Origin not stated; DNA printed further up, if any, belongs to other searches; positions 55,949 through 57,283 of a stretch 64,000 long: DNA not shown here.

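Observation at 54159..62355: Complete type IV / competence-pilus operon with non-canonical members and no prepilin peptidase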

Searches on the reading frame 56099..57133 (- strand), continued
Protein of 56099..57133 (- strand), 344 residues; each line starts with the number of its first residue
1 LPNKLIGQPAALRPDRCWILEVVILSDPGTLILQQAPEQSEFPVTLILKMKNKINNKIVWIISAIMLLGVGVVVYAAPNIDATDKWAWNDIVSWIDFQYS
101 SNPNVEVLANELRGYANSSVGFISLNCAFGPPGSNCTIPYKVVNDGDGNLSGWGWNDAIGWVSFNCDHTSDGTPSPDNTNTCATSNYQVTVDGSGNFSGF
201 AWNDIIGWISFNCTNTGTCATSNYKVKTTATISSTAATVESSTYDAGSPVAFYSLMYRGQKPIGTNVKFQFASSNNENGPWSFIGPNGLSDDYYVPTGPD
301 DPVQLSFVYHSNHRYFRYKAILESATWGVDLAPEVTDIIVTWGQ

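Call 44: find_encoding_contigs(protein=P0341, flank=3000, max_places=10)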
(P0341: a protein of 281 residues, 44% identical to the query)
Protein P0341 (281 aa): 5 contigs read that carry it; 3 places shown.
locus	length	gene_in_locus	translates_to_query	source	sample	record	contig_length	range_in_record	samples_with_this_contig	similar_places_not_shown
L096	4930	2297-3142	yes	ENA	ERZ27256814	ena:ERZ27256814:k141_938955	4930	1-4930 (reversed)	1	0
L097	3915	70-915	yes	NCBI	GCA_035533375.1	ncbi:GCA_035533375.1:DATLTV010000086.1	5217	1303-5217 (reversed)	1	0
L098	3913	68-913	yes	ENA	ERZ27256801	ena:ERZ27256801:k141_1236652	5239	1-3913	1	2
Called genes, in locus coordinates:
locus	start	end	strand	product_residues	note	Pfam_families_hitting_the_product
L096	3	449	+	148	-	?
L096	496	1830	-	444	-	PF08308:PEGA (faint)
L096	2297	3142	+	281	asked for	PF06750:A24_N_bact, PF01478:Peptidase_A24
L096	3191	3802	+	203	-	PF07963:N_methyl (weak)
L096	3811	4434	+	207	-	-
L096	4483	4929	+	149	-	?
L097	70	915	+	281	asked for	PF06750:A24_N_bact, PF01478:Peptidase_A24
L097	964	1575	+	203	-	PF07963:N_methyl (weak)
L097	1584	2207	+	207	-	-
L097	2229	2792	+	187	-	-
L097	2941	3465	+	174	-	PF27226:AF_1845 (faint)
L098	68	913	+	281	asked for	PF06750:A24_N_bact, PF01478:Peptidase_A24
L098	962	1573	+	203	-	PF07963:N_methyl (weak)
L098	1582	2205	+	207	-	-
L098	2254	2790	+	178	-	-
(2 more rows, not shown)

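Call 49: search_solved_structures(query=A4, max_evalue=1, show_alignments=3)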
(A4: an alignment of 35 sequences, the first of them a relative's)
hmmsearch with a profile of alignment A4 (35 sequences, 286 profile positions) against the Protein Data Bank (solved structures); distinct sequences matched with E-value up to 1: 0.

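Call 50: find_encoding_contigs(protein=P0363, flank=6000, max_places=10)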
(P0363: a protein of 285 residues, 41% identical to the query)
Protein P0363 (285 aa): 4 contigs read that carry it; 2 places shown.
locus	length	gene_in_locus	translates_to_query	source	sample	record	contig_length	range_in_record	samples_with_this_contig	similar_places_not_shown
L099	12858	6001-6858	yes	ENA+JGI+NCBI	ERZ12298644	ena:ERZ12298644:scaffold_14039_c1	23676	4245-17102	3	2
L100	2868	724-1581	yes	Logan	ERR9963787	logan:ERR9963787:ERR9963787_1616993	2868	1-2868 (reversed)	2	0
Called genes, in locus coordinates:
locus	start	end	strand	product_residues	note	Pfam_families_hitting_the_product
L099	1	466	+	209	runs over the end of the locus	-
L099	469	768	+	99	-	-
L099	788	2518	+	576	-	PF05157:MshEN, PF00437:T2SSE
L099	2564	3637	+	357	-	PF00437:T2SSE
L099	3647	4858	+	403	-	PF28597:T2SSF_N (weak), PF00482:T2SSF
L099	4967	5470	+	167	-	PF07963:N_methyl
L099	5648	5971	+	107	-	-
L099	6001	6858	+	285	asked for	PF06750:A24_N_bact, PF01478:Peptidase_A24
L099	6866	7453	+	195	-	PF07963:N_methyl (weak)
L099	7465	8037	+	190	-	-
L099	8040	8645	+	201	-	PF07963:N_methyl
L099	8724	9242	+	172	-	-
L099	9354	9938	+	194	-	-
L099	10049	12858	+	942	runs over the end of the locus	-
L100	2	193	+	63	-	?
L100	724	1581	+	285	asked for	PF06750:A24_N_bact, PF01478:Peptidase_A24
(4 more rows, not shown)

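Call 51: find_encoding_contigs(protein=P0359, flank=6000, max_places=10)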
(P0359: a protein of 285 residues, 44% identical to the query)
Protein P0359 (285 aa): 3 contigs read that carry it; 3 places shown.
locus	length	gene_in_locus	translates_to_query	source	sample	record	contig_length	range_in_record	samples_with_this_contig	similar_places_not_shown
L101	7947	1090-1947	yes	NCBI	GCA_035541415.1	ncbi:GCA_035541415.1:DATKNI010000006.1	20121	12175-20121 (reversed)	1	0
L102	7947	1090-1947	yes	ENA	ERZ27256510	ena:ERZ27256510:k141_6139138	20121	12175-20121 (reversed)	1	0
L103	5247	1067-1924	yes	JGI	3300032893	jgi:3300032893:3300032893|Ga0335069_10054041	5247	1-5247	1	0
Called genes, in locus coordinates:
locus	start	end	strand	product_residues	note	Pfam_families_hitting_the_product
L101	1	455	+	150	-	PF00482:T2SSF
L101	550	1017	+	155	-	PF07963:N_methyl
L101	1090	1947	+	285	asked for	PF06750:A24_N_bact, PF01478:Peptidase_A24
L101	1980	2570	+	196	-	-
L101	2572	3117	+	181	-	-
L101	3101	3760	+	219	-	PF07963:N_methyl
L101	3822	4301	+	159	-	PF27226:AF_1845 (weak)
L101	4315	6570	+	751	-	-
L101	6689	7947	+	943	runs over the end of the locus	PF07679:I-set (faint), PF02012:BNR (faint), PF14870:PSII_BNR (faint), PF15902:Sortilin-Vps10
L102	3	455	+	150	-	PF00482:T2SSF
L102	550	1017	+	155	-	PF07963:N_methyl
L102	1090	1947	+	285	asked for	PF06750:A24_N_bact, PF01478:Peptidase_A24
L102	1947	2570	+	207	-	-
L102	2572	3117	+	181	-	-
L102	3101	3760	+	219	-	PF07963:N_methyl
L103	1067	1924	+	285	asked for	PF06750:A24_N_bact, PF01478:Peptidase_A24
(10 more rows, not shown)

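Call 68: search_solved_structures(query=A7, max_evalue=1)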
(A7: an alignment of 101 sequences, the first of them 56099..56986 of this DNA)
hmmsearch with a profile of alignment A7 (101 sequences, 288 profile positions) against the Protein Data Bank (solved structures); distinct sequences matched with E-value up to 1: 1.
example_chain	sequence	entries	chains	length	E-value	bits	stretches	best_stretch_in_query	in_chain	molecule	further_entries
5h9n_A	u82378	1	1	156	0.46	12.7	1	74-144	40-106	Lipocalin AI-4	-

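Call 77: predict_structure(alignment_id=A7)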
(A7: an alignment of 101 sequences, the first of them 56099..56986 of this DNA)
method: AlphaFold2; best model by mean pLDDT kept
length: 295 residues; sequences in the alignment: 101
mean_pLDDT: 90.4   pTM: 0.75
mean pLDDT of the five models: 90.4, 90.1, 89.5, 89.5, 88.6
residues with pLDDT >= 90: 206; 70-90: 67; 50-70: 21; < 50: 1
segments of 3 or more residues with pLDDT < 50: none
pLDDT, mean of each block of 10 residues (from residue 1): 71 85 69 95 94 85 94 94 86 92 95 91 68 86 95 95 90 91 87 98 98 93 97 97 97 98 98 86 92 96
secondary structure, 60 per line:
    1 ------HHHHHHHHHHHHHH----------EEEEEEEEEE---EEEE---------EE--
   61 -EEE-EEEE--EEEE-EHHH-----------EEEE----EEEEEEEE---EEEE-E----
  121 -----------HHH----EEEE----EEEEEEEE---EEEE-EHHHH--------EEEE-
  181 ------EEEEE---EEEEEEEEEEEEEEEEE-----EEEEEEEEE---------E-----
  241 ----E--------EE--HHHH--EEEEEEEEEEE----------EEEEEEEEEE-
elements in order: H7-20 E31-40 E44-47 E62-64 E66-69 E72-75 E92-95 E100-107 E111-114 E139-142 E147-154 E158-161 H164-167 E176-179 E187-191 E195-211 E217-225 H258-261 E264-274 E285-294

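Call 86: search_protein_families(library=phrogs, proteins=[window:56099-56986:-], max_evalue=0.01)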
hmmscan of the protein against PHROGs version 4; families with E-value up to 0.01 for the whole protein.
window:56099-56986:- (295 aa): 0 families

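Call 88: find_encoding_contigs(protein=P0385, flank=8000, max_places=10)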
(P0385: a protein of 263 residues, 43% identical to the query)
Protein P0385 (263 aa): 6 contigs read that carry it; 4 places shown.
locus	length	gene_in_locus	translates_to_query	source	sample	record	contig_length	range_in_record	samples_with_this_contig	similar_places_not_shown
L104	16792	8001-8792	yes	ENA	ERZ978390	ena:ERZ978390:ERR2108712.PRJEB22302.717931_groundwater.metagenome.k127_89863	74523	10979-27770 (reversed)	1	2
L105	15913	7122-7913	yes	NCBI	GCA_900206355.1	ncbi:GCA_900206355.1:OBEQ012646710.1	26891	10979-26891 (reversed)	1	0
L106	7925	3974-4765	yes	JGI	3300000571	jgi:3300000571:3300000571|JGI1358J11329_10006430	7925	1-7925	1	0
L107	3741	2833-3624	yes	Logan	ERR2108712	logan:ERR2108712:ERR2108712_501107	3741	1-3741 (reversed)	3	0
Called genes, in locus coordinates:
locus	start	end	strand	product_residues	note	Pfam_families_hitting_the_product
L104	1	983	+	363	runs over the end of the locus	PF11104:PilM_2, PF22128:Alp7A_like_C (faint), PF14450:FtsA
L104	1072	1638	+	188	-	-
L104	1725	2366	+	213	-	-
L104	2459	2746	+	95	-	-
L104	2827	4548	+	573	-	PF05157:MshEN, PF25199:nSTAND_NTPase5 (faint), PF00437:T2SSE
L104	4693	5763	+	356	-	PF00437:T2SSE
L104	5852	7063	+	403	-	PF28597:T2SSF_N (weak), PF00482:T2SSF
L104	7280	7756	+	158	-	PF07963:N_methyl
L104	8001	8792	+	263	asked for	PF06750:A24_N_bact, PF01478:Peptidase_A24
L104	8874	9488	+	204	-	-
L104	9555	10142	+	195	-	-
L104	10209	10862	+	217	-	PF07963:N_methyl (weak)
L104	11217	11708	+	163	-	PF27226:AF_1845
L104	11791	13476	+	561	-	-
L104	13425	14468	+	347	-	PF19190:BACON_2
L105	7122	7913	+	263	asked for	PF06750:A24_N_bact, PF01478:Peptidase_A24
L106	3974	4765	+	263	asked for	PF06750:A24_N_bact, PF01478:Peptidase_A24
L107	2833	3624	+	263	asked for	PF06750:A24_N_bact, PF01478:Peptidase_A24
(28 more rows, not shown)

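Call 92: search_dna_similar(query=L044:30-911:+, collection=plasmids, mode=protein, max_evalue=0.001, max_rows=40, rows=spread)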
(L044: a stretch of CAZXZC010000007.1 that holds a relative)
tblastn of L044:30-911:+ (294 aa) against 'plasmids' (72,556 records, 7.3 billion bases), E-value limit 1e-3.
Records with a match: 197; places in all: 198; records where one place covers at least 80% of the query: 50.
Best place of each record, by identity: <60% 197.
By first word of the organism name: Pseudomonas 119; Escherichia 50; Acinetobacter 4; Salmonella 4; Aeromonas 2; Yersinia 2; Indioceanicola 2; Neisseria 2; Vogesella 1; Enterobacteriaceae 1; and 10 more.
By predicted mobility (MOB-suite, as given by PLSDB): non-mobilizable 129; conjugative 47; mobilizable 21.
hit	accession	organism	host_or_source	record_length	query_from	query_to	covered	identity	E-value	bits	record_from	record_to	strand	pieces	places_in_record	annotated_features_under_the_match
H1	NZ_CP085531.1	Vogesella sp. XCS3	Xenopus laevis,bacterial culture,swab ...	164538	5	248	83%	26.8%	3e-12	74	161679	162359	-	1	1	A24 family peptidase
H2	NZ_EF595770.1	Escherichia coli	-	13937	6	243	81%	23.5%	3e-4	50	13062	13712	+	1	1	A24 family peptidase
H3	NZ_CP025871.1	Escherichia coli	Homo sapiens,stool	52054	6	243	81%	23.5%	3e-4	50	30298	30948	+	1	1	A24 family peptidase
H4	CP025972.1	Escherichia coli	Homo sapiens,stool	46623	6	243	81%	23.5%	3e-4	50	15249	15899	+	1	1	record has no annotation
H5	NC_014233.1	Escherichia coli ETEC 1392/75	-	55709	6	243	81%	23.5%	3e-4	50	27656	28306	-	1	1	A24 family peptidase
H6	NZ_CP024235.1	Escherichia coli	-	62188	6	243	81%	23.5%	3e-4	50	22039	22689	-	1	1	A24 family peptidase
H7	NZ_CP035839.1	Escherichia coli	Homo sapiens,stool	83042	6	243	81%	23.5%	3e-4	50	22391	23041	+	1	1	A24 family peptidase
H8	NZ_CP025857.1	Escherichia coli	Homo sapiens,stool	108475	6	243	81%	23.5%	3e-4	50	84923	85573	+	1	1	A24 family peptidase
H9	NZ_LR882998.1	Escherichia coli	-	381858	6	243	81%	23.5%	3e-4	50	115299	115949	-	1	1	A24 family peptidase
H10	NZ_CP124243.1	Yersinia enterocolitica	-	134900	3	247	83%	21.6%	3e-4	50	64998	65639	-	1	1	A24 family peptidase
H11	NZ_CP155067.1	Pantoea sp. BRR-3P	single cell,Elaeagnus umbellata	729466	3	231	78%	22.4%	7e-4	49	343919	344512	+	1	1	prepilin peptidase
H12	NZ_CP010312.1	Geoalkalibacter subterraneus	-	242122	6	149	49%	30.9%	9e-8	61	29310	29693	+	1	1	A24 family peptidase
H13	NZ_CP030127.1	Indioceanicola profundi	sediment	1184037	7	165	54%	26.3%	1e-4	51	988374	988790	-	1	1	none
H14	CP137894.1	Pseudomonas aeruginosa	Homo sapiens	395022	12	149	47%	29.4%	1e-5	54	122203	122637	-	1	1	A24 family peptidase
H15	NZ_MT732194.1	Pseudomonas aeruginosa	-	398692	12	149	47%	29.4%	1e-5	54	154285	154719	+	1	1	A24 family peptidase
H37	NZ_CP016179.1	Vibrio breoganii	Bacterial isolate,Filtered Seawater, ...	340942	8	141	46%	26.6%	2e-5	53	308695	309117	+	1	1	A24 family peptidase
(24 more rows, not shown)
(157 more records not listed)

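Call 93: get_annotated_region(hit=H1, flank=400)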
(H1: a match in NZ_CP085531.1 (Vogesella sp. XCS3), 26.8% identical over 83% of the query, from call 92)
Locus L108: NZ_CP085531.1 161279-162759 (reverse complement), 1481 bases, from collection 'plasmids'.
description: Vogesella sp. XCS3 plasmid unnamed, complete sequence
organism: Vogesella sp. XCS3 (NCBI taxid 2877939)
taxonomy: Bacteria; Pseudomonadota; Betaproteobacteria; Neisseriales; Chromobacteriaceae; Vogesella; Vogesella sp. XCS3
host: -; source: Xenopus laevis,bacterial culture,swab of adult female 2 skin; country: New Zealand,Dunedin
typing (MOB-suite, as given by PLSDB): non-mobilizable
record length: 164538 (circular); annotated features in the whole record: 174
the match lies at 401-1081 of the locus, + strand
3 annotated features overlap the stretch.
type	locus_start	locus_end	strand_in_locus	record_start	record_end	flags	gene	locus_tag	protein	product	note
CDS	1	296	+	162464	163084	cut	-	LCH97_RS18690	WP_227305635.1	hypothetical protein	-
CDS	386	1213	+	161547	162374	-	-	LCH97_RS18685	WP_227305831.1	A24 family peptidase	-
CDS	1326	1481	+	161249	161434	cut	-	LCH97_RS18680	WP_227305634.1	hypothetical protein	-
